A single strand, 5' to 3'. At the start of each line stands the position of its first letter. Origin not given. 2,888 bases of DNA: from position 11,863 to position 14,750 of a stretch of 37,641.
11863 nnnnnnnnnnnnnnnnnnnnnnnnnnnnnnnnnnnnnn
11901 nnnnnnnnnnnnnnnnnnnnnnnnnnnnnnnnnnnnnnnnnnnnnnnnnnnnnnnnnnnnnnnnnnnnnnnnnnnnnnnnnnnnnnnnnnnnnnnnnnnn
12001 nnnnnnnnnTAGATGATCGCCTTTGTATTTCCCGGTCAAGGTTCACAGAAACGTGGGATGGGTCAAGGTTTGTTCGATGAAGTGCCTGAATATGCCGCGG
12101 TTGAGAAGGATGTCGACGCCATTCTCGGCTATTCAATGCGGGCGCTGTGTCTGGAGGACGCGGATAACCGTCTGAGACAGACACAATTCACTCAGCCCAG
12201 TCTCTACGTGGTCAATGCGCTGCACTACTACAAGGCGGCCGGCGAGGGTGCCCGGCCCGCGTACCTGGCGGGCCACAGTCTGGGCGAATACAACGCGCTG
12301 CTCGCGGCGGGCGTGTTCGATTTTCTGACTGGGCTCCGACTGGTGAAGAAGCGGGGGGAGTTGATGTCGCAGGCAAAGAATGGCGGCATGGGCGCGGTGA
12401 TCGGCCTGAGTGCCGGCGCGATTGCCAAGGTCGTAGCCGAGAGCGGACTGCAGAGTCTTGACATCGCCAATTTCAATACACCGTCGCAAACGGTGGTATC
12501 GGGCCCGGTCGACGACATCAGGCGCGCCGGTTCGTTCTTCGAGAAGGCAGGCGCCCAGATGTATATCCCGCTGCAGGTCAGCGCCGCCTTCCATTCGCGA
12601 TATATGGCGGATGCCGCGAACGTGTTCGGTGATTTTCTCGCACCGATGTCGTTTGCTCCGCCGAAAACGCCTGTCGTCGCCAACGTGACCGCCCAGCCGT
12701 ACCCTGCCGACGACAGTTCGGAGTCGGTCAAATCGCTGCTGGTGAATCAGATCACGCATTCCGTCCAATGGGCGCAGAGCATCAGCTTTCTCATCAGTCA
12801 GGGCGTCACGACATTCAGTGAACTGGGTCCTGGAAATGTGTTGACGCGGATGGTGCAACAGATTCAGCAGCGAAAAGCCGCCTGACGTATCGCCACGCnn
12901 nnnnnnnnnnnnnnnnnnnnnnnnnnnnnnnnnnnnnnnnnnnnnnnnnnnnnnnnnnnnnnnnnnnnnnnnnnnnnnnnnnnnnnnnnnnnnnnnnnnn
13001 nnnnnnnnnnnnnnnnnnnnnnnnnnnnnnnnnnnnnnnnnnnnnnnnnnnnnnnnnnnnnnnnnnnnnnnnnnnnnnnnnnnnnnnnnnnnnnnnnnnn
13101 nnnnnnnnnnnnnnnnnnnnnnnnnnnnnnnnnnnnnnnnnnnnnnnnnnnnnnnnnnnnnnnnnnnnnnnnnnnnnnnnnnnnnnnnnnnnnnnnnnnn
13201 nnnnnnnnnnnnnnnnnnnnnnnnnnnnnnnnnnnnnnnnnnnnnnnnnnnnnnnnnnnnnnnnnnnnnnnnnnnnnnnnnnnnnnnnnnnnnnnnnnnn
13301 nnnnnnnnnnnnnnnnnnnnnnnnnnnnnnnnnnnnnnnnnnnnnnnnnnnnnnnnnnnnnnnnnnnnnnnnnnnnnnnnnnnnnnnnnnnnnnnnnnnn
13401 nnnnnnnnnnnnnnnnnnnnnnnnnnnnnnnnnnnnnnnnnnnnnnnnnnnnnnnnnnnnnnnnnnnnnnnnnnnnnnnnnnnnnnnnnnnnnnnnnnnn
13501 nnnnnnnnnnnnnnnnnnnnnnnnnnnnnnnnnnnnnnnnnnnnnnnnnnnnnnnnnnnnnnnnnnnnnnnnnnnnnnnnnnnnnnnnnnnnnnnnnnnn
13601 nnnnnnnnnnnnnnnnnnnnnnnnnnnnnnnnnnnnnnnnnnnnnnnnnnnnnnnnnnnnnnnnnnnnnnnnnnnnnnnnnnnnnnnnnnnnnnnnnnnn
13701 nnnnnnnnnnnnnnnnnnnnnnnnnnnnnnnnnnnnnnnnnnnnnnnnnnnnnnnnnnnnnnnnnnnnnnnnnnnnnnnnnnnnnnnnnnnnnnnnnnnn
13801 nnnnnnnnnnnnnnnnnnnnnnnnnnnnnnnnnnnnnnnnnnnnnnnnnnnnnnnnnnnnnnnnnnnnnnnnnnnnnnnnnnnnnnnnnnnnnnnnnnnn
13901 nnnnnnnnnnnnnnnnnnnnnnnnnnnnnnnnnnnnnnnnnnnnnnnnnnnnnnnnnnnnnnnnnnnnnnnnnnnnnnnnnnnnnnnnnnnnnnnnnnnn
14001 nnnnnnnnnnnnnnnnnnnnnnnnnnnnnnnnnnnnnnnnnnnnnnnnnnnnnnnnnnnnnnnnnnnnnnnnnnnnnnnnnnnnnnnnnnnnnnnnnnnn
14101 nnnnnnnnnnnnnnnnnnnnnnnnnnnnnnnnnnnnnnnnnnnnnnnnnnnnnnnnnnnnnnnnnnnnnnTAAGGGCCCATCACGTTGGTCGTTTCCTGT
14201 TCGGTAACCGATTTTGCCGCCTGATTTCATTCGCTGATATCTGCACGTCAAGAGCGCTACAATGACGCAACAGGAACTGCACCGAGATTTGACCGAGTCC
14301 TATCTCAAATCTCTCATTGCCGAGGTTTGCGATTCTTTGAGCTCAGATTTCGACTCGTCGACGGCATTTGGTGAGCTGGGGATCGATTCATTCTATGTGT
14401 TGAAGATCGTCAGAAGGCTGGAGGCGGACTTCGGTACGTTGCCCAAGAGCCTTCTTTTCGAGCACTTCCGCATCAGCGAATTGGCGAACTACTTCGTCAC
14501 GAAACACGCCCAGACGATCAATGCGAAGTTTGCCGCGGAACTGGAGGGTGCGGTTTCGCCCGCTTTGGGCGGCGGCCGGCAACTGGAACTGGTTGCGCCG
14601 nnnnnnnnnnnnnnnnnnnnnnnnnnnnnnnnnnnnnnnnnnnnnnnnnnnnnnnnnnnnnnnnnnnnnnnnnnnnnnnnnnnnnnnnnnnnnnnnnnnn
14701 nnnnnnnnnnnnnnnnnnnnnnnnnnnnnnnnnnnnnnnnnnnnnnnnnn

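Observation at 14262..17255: Unconventional loader architecture: ACP at the extreme N-terminus, two non-PKS enzymes, then KS, with no standard starter-activating enzyme in view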

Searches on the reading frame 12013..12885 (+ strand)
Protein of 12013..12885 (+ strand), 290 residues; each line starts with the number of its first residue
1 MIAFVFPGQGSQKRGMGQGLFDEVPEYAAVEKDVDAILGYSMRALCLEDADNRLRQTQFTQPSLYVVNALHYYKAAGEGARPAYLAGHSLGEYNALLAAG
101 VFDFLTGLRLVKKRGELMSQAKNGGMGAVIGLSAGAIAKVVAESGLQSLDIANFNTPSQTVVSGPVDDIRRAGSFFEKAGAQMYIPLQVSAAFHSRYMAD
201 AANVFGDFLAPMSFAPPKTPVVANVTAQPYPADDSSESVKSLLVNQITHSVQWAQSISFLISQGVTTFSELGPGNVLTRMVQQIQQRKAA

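Call 5: search_protein_families(library=pfam, proteins=[window:12013-12885:+], max_evalue=0.001)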
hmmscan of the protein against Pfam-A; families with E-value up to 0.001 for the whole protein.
window:12013-12885:+ (290 aa): 1 family
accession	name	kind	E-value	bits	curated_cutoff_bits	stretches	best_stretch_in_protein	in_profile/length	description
PF00698.26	Acyl_transf_1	-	7.5e-35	121.4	32.7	1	4-283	2-277/319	Acyl transferase domain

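Call 30: search_protein_families(library=ncbifam, proteins=[window:12013-12885:+], max_evalue=0.001)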
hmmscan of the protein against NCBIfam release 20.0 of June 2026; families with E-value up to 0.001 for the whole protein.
window:12013-12885:+ (290 aa): 8 families
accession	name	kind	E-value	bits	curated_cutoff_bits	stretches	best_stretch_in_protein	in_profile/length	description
TIGR00128.1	fabD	equivalog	1.2e-98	330.1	260.9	1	1-287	2-289/290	ACP S-malonyltransferase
TIGR03131.1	malonate_mdcH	equivalog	5.2e-63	213.2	297.9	1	2-285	1-276/297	malonate decarboxylase subunit epsilon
NF045894.1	PKS_plus_SDR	equivalog_domain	2.6e-54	184.4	1740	1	2-288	532-818/1515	type I polyketide synthase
TIGR02813.1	omega_3_PfaA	subfamily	2.1e-35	120.9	1010.1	1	2-288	581-883/2582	polyketide-type polyunsaturated fatty acid synthase PfaA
NF040607.1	mycolic_Pks13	equivalog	1.9e-23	81.9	2100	1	4-277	667-946/1680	polyketide synthase Pks13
NF041183.1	Pks2_ls1_myc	equivalog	7.6e-23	79.4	2400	1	4-285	535-814/2086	sulfolipid-1 biosynthesis phthioceranic/hydroxyphthioceranic acid synthase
NF037940.1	PKS_MbtD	equivalog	2.2e-14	52.5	1150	1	2-283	92-372/978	mycobactin polyketide synthase MbtD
NF037941.1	PKS_NbtC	equivalog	1.3e-13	49.9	1150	1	2-206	97-304/1027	nocobactin polyketide synthase NbtC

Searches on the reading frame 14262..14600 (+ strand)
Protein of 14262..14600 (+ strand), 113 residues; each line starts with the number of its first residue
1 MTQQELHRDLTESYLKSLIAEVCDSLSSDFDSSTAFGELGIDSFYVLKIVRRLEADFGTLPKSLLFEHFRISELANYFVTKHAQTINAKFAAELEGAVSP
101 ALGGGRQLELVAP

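Call 6: search_protein_families(library=pfam, proteins=[window:14262-14600:+], max_evalue=0.01)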
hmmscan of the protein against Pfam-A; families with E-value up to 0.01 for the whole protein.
window:14262-14600:+ (113 aa): 1 family
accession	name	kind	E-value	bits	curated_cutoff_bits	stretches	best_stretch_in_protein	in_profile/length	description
PF00550.31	PP-binding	-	1.8e-09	38.1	20.8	1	14-77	2-66/67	Phosphopantetheine attachment site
